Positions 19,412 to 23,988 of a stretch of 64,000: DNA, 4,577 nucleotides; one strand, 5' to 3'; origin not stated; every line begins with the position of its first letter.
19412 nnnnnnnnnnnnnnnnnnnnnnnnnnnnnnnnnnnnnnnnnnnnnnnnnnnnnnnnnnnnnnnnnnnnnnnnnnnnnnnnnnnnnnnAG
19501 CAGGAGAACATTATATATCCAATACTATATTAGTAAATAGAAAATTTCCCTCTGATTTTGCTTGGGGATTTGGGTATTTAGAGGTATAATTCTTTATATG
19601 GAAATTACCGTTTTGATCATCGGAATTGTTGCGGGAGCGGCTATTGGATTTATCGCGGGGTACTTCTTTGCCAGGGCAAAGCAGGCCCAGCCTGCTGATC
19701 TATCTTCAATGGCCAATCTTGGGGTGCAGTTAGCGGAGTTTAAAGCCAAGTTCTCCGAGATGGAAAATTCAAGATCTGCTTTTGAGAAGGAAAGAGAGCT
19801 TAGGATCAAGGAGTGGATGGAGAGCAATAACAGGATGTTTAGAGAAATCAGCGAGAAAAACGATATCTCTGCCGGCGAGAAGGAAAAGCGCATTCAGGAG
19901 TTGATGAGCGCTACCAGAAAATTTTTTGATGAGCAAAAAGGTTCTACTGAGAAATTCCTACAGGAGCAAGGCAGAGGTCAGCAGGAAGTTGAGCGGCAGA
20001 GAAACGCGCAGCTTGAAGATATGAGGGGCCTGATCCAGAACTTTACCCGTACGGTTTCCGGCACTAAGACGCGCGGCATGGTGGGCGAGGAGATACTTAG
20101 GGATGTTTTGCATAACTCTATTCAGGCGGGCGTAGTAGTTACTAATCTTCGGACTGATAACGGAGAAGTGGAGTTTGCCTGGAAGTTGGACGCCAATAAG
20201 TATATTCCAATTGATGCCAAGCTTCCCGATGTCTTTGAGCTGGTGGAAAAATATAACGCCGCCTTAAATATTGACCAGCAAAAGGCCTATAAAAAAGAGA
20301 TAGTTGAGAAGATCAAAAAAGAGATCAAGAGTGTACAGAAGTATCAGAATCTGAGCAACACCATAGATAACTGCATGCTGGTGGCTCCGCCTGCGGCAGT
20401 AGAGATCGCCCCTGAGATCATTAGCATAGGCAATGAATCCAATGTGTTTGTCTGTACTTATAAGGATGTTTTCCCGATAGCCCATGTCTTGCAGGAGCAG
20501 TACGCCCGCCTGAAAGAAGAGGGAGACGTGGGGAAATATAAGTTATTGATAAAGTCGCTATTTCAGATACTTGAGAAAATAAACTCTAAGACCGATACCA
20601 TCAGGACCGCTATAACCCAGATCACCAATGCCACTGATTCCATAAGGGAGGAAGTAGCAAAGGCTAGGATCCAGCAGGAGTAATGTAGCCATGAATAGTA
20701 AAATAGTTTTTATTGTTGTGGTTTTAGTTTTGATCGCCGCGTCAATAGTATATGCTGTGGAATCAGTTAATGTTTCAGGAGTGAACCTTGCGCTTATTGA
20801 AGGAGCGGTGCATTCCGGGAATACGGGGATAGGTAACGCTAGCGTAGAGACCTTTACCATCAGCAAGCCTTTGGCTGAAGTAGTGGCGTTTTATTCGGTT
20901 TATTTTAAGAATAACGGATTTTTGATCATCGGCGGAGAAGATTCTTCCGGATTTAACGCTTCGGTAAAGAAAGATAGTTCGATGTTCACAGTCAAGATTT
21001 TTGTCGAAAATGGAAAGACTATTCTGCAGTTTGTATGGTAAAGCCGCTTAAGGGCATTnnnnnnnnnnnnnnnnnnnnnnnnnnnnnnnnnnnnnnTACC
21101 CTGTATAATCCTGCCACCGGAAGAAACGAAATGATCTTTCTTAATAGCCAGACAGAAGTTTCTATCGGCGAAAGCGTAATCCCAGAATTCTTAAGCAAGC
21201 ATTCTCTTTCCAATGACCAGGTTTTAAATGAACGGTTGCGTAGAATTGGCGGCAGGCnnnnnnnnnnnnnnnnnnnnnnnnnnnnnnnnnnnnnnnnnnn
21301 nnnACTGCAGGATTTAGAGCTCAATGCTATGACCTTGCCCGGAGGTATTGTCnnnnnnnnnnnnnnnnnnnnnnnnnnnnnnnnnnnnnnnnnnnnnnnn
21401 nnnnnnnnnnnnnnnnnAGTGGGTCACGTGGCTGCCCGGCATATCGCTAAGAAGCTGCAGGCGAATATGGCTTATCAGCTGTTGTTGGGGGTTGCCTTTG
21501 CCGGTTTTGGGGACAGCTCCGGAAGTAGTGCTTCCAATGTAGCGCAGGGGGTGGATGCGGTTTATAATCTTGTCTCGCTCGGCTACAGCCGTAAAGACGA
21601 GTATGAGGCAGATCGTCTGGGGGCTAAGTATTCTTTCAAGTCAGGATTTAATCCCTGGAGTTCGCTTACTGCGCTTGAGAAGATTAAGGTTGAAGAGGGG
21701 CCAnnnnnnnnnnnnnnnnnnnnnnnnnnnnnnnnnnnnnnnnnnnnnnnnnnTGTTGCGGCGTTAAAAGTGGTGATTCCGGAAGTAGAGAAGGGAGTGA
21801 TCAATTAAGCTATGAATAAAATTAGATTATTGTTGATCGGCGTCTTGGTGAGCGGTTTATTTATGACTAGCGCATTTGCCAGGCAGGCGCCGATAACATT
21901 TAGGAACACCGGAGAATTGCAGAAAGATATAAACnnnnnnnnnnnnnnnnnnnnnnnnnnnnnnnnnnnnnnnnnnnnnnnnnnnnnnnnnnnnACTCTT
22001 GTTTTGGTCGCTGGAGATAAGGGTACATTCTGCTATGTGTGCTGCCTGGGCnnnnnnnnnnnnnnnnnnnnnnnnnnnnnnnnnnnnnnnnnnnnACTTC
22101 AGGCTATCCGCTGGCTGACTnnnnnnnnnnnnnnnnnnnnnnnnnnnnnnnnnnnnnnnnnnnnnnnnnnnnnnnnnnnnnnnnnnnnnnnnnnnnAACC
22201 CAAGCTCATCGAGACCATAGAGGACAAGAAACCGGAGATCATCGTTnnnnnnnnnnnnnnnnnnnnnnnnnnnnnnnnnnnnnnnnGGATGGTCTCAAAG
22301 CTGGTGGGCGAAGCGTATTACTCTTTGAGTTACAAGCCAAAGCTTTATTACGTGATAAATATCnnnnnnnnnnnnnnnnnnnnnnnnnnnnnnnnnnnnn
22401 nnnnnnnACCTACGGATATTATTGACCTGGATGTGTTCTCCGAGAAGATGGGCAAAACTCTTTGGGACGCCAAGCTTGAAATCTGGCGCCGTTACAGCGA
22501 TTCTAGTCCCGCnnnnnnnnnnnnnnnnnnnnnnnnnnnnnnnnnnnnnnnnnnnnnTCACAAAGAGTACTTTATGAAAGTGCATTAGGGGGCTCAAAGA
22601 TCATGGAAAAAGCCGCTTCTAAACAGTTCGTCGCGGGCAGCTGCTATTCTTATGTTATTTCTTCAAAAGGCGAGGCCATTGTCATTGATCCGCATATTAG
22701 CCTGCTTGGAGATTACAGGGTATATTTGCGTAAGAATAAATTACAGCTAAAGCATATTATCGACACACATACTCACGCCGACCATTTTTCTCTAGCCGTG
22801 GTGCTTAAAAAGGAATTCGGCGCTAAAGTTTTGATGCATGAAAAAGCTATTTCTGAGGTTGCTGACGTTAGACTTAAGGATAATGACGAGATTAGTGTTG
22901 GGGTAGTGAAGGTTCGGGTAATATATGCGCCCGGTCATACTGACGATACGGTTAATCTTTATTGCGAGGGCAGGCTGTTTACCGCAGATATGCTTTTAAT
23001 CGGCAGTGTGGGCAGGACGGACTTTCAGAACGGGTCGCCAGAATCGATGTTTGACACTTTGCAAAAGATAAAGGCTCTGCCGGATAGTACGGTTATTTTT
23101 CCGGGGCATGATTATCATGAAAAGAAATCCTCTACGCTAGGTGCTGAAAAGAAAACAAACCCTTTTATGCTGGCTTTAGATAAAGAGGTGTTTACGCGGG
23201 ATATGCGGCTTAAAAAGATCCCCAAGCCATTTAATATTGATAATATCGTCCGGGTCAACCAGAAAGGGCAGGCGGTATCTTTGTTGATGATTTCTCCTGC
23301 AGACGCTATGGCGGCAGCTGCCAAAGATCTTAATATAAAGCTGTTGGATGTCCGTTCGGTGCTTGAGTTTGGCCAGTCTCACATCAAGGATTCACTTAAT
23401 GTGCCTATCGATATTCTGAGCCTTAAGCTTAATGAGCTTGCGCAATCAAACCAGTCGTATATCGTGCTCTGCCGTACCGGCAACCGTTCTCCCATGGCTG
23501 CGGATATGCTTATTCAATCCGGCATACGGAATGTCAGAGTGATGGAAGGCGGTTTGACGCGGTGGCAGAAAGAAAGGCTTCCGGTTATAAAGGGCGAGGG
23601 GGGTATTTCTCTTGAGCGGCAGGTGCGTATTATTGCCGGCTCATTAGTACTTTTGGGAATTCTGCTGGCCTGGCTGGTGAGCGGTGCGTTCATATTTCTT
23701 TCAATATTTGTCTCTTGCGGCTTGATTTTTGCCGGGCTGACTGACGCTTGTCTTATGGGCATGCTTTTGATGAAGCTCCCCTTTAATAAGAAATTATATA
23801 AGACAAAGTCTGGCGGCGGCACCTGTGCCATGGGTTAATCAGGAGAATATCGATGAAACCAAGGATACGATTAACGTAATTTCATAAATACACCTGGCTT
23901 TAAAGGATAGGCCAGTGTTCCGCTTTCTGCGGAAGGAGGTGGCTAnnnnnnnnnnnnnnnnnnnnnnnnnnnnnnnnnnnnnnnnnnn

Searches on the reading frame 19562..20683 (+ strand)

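Call 19: search_protein_families(library=pfam, proteins=[window:19562-20683:+], max_evalue=0.001)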
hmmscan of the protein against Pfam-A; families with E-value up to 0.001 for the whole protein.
window:19562-20683:+ (373 aa): 1 family
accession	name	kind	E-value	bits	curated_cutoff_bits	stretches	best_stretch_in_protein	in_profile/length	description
PF02646.22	RmuC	-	9.8e-17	61.4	26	1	115-366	7-271/291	RmuC family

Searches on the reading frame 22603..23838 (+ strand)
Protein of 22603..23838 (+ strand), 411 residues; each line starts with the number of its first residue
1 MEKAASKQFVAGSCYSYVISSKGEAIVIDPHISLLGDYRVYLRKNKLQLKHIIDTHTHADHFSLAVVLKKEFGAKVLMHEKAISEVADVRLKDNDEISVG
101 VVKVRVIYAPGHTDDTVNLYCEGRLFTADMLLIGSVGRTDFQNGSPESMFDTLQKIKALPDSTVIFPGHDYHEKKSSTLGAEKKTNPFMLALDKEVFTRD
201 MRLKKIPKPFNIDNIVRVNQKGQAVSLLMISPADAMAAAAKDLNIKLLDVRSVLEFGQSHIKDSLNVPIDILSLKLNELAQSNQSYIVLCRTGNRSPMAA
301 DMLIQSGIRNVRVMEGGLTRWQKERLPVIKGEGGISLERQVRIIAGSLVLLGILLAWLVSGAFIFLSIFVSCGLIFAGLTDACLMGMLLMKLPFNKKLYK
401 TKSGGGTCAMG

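Call 19: search_protein_families(library=pfam, proteins=[window:22603-23838:+], max_evalue=0.001)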
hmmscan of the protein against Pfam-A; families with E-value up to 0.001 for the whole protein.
window:22603-23838:+ (411 aa): 3 families
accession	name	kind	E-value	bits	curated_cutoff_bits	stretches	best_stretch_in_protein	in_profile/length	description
PF00753.33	Lactamase_B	-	1.4e-20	74.6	22.7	1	12-169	4-196/196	Metallo-beta-lactamase superfamily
PF00581.25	Rhodanese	-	3.6e-17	63.1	22.2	1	234-324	3-102/102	Rhodanese-like domain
PF11127.14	YgaP-like_TM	-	1.2e-06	29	25.3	1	336-389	7-58/66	Inner membrane protein YgaP-like, transmembrane domain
